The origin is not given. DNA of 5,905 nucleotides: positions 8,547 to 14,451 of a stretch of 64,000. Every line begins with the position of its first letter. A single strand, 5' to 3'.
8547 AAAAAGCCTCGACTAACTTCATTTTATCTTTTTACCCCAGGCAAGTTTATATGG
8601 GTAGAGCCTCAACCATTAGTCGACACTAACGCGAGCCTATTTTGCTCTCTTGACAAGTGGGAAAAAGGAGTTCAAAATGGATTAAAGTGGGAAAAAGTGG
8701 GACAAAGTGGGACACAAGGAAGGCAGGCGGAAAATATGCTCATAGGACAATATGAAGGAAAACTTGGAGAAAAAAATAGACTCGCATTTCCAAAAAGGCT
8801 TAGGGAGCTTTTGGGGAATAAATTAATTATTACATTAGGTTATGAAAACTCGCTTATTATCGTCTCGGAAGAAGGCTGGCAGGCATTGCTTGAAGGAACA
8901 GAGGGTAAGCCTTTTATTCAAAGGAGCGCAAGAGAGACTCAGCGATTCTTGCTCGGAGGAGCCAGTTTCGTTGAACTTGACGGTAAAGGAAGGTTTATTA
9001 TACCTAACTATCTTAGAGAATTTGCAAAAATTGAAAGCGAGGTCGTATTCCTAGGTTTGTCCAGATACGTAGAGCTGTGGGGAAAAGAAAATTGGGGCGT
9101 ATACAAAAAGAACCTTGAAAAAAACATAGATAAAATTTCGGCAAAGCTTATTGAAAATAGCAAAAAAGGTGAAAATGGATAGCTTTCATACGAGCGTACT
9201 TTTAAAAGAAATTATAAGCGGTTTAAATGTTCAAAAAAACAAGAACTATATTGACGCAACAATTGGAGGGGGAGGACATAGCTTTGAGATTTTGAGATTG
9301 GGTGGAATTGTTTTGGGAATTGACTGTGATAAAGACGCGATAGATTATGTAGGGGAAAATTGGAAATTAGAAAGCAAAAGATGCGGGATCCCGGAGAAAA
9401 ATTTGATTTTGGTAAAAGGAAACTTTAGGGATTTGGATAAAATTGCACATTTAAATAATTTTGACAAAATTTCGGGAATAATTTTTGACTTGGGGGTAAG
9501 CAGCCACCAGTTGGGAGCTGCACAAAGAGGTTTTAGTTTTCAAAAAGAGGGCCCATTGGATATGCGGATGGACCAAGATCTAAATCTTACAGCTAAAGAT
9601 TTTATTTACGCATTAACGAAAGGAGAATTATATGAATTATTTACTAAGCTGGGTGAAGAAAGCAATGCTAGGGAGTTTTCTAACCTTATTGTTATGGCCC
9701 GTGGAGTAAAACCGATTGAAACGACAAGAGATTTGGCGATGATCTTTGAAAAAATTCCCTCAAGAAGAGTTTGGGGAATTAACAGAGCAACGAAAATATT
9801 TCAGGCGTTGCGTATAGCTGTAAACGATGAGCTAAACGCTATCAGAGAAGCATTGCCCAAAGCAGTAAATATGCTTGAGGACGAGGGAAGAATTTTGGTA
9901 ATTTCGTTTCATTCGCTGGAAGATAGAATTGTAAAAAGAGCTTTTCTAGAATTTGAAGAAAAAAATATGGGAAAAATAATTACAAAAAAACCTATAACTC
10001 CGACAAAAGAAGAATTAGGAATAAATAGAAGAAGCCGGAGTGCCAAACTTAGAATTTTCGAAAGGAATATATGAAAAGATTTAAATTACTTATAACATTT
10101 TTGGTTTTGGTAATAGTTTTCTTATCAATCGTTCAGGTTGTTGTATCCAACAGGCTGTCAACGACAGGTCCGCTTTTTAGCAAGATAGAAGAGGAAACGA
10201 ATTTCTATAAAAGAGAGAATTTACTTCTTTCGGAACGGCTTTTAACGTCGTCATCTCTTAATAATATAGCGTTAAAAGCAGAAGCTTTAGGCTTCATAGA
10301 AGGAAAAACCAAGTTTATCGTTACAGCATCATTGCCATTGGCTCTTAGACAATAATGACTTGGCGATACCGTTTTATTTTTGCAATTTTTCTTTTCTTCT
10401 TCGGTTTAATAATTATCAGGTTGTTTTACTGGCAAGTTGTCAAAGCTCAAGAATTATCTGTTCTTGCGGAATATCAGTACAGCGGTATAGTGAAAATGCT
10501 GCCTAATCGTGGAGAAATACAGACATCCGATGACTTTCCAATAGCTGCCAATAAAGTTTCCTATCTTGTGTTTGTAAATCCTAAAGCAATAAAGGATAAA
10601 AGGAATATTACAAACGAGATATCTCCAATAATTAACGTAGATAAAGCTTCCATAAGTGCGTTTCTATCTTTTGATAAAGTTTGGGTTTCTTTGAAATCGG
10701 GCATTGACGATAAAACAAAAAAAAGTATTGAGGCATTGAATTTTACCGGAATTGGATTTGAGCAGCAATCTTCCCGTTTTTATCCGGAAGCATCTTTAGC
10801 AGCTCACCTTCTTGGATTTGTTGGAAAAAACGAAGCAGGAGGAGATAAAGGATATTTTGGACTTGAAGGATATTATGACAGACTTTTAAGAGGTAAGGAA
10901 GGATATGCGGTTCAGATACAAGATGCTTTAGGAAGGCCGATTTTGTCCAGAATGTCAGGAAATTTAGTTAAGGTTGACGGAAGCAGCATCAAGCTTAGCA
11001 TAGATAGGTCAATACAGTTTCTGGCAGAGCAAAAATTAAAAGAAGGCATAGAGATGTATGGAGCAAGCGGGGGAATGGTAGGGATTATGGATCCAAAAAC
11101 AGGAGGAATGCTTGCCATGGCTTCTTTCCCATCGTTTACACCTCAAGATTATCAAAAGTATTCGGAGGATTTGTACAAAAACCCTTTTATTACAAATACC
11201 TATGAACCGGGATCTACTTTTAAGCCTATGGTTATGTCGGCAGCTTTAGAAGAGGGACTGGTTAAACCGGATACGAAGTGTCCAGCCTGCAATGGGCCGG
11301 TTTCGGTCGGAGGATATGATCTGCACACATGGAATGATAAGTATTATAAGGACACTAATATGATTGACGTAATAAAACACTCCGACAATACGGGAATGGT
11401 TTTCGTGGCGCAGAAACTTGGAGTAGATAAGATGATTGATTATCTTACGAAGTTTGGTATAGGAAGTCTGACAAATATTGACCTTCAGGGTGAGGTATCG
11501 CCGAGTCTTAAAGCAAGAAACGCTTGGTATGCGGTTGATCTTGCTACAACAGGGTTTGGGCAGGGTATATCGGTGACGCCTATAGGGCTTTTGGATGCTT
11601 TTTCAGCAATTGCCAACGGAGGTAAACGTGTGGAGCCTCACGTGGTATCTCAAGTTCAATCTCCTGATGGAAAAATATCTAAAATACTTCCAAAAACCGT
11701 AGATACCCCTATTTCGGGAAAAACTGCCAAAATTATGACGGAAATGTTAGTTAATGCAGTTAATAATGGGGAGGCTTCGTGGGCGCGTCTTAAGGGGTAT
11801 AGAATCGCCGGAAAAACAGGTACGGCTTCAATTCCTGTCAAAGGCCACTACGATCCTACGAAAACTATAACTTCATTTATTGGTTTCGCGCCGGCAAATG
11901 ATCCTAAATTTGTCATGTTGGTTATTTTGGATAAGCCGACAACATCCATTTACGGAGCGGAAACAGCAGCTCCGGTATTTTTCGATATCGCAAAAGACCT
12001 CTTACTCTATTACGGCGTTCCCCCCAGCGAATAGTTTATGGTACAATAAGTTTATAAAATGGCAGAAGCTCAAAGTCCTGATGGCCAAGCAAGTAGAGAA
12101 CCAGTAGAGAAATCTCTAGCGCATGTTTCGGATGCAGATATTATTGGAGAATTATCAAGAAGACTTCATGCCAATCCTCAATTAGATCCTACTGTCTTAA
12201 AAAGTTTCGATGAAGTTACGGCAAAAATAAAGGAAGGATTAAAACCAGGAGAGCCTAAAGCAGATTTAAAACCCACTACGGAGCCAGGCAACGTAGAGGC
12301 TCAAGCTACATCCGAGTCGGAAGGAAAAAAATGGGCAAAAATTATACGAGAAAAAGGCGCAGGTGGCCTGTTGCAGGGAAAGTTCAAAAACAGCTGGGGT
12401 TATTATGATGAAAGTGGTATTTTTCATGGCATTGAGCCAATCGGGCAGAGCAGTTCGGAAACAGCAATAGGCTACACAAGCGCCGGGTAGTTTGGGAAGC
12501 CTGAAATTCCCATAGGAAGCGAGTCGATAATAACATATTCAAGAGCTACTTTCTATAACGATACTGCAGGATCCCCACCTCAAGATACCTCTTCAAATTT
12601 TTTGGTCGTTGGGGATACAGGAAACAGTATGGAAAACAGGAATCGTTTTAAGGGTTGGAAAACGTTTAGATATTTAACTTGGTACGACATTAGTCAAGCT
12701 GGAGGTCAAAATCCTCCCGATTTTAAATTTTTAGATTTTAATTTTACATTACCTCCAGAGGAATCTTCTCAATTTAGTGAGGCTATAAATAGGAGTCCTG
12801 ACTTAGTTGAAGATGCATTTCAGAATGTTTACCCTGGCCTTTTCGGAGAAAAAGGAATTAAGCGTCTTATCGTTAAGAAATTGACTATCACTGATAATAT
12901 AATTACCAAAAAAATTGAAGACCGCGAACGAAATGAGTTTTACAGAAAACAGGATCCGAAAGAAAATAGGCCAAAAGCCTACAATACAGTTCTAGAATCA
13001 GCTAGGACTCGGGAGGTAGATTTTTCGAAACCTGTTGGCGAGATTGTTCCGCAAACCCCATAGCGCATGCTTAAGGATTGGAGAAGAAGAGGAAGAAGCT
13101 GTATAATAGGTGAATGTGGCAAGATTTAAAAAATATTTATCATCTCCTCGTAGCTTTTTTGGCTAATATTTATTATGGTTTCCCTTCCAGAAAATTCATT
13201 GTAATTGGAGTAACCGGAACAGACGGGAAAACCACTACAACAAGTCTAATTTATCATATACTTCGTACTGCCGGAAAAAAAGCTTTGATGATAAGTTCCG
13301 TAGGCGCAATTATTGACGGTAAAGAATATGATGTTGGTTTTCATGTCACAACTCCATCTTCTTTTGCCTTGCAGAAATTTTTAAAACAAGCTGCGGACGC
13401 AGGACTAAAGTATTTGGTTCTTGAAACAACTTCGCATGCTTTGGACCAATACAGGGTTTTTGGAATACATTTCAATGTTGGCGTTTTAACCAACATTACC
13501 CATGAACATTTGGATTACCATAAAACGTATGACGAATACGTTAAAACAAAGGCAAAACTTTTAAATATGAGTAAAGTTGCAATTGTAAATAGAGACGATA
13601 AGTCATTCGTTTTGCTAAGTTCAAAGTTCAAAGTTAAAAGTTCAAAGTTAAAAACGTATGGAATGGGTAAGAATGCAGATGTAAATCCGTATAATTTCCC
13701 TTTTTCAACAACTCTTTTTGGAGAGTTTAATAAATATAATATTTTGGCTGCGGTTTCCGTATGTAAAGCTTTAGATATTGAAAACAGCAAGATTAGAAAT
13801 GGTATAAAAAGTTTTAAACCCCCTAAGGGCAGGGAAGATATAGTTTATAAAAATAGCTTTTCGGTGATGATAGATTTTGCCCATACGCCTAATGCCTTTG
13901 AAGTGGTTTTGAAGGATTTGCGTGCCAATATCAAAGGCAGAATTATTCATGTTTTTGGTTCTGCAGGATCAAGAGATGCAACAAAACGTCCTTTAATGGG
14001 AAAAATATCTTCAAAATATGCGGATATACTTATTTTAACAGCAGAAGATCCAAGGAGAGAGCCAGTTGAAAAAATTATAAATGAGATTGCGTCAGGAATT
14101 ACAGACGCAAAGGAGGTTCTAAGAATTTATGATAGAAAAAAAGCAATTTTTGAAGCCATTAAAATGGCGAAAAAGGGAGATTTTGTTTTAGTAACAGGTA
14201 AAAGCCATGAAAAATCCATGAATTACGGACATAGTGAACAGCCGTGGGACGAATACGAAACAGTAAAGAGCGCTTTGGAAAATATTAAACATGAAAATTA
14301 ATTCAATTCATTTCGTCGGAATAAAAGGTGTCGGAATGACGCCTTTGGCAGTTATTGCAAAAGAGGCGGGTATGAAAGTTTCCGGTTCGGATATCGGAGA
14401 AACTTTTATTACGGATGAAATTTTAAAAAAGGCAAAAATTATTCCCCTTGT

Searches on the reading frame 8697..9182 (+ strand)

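Call 39: search_protein_families(library=pfam, proteins=[window:8697-9182:+], max_evalue=0.00001)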
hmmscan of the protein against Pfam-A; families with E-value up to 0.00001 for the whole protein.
window:8697-9182:+ (161 aa): 1 family
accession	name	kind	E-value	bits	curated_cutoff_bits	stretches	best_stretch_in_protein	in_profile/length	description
PF02381.23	MraZ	-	2e-26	92.2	23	2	85-152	1-69/72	MraZ protein, putative antitoxin-like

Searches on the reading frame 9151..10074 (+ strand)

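Call 22: search_protein_families(library=pfam, proteins=[window:9151-10074:+], max_evalue=0.00001)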
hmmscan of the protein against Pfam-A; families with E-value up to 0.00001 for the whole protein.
window:9151-10074:+ (307 aa): 1 family
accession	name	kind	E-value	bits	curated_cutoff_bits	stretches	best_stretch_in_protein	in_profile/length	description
PF01795.25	Methyltransf_5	-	3.4e-90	303.1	27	1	11-305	2-308/309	MraW methylase family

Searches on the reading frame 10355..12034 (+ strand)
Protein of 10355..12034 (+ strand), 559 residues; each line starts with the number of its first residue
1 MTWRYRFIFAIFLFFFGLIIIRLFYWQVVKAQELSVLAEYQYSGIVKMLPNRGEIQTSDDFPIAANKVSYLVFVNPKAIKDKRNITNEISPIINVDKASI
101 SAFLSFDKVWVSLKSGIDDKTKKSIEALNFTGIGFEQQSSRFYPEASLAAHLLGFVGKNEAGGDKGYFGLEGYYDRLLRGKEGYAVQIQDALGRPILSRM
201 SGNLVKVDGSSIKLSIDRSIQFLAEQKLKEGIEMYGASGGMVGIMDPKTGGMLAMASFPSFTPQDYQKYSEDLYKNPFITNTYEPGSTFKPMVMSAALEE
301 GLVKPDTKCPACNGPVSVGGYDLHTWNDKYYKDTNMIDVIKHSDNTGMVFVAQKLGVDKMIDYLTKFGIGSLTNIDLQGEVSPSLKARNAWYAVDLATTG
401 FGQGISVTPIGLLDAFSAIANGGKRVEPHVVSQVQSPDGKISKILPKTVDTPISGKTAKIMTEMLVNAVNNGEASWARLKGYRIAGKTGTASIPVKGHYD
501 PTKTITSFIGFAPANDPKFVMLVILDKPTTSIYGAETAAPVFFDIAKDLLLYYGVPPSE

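Call 22: search_protein_families(library=pfam, proteins=[window:10355-12034:+], max_evalue=0.00001)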
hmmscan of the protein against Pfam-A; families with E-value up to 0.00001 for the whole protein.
window:10355-12034:+ (559 aa): 2 families
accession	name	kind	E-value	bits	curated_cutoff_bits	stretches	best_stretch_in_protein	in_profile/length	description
PF00905.27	Transpeptidase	-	2e-73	247.7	22.1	1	240-546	1-298/299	Penicillin binding protein transpeptidase domain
PF03717.20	PBP_dimer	-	5.4e-18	66.5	24.4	1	50-196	4-176/180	Penicillin-binding Protein dimerisation domain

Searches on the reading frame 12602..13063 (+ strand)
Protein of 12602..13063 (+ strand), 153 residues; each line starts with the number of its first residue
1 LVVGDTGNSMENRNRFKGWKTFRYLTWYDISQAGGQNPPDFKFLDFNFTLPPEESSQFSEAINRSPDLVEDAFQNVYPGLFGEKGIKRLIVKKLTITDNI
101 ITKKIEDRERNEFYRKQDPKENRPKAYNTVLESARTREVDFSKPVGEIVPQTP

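Call 22: search_protein_families(library=pfam, proteins=[window:12602-13063:+], max_evalue=0.00001)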
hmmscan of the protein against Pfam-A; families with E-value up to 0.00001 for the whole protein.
window:12602-13063:+ (153 aa): 0 families

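Call 96: search_solved_structures(query=window:12602-13063:+, max_evalue=1)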
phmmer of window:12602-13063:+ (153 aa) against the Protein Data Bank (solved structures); distinct sequences matched with E-value up to 1: 0.

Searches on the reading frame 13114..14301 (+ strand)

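Call 8: search_protein_families(library=ncbifam, proteins=[window:13114-14301:+], max_evalue=0.00001)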
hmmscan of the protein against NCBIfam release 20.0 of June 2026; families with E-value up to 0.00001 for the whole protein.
window:13114-14301:+ (395 aa): 28 families (the best 25 are shown)
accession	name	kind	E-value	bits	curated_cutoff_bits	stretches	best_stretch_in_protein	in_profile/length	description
TIGR01085.1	murE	subfamily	3.7e-119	398.7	257.3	1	14-388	71-471/472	UDP-N-acetylmuramyl-tripeptide synthetase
NF001126.0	PRK00139.1-4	equivalog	1.6e-112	376.5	373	1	12-390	88-484/486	UDP-N-acetylmuramoyl-L-alanyl-D-glutamate--2,6-diaminopimelate ligase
NF001124.0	PRK00139.1-2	equivalog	7.4e-100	335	476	1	9-393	93-497/500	UDP-N-acetylmuramoyl-L-alanyl-D-glutamate--2,6-diaminopimelate ligase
NF008896.0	PRK11929.1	equivalog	2.3e-96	323.6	1023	1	13-389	97-499/965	bifunctional UDP-N-acetylmuramoyl-L-alanyl-D-glutamate--2,6-diaminopimelate ligase MurE/UDP-N-acetylmuramoyl-tripeptide--D-alanyl-D-alanine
NF001123.0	PRK00139.1-1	equivalog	2.1e-81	274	586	1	14-390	93-491/493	UDP-N-acetylmuramoyl-L-alanyl-D-glutamate--2,6-diaminopimelate ligase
NF010628.0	PRK14022.1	equivalog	2.4e-74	250.8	536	1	13-366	96-458/483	UDP-N-acetylmuramoyl-L-alanyl-D-glutamate--L-lysine ligase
NF001130.0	PRK00139.2-4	equivalog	2.2e-59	201.5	715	2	13-165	94-250/516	UDP-N-acetylmuramoyl-L-alanyl-D-glutamate--2,6-diaminopimelate ligase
NF001129.0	PRK00139.2-3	equivalog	5.8e-50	170.2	762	2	13-184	103-276/517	UDP-N-acetylmuramoyl-L-alanyl-D-glutamate--2,6-diaminopimelate ligase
NF001127.0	PRK00139.2-1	equivalog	3.1e-45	154.8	997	2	13-165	94-250/520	UDP-N-acetylmuramoyl-L-alanyl-D-glutamate--2,6-diaminopimelate ligase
NF001131.0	PRK00139.2-5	equivalog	1.1e-40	139.9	1000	1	13-365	94-459/483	UDP-N-acetylmuramoyl-L-alanyl-D-glutamate--2,6-diaminopimelate ligase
TIGR02068.2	cya_phycin_syn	equivalog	2.5e-36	125.1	850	2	204-370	682-856/862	cyanophycin synthetase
NF010623.0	PRK14016.1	subfamily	1.1e-32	113.1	877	2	204-370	684-858/871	cyanophycin synthetase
TIGR01087.1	murD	equivalog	8.1e-30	104.3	211.95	1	30-359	106-414/441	UDP-N-acetylmuramoyl-L-alanine--D-glutamate ligase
NF053647.1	pMurD2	equivalog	2.9e-29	102.2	550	1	26-369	97-399/405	pseudomurein biosynthesis peptide ligase pMurD2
NF053645.1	pMurC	equivalog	1.2e-28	100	560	2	198-284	312-400/492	pseudomurein biosynthesis peptide ligase pMurC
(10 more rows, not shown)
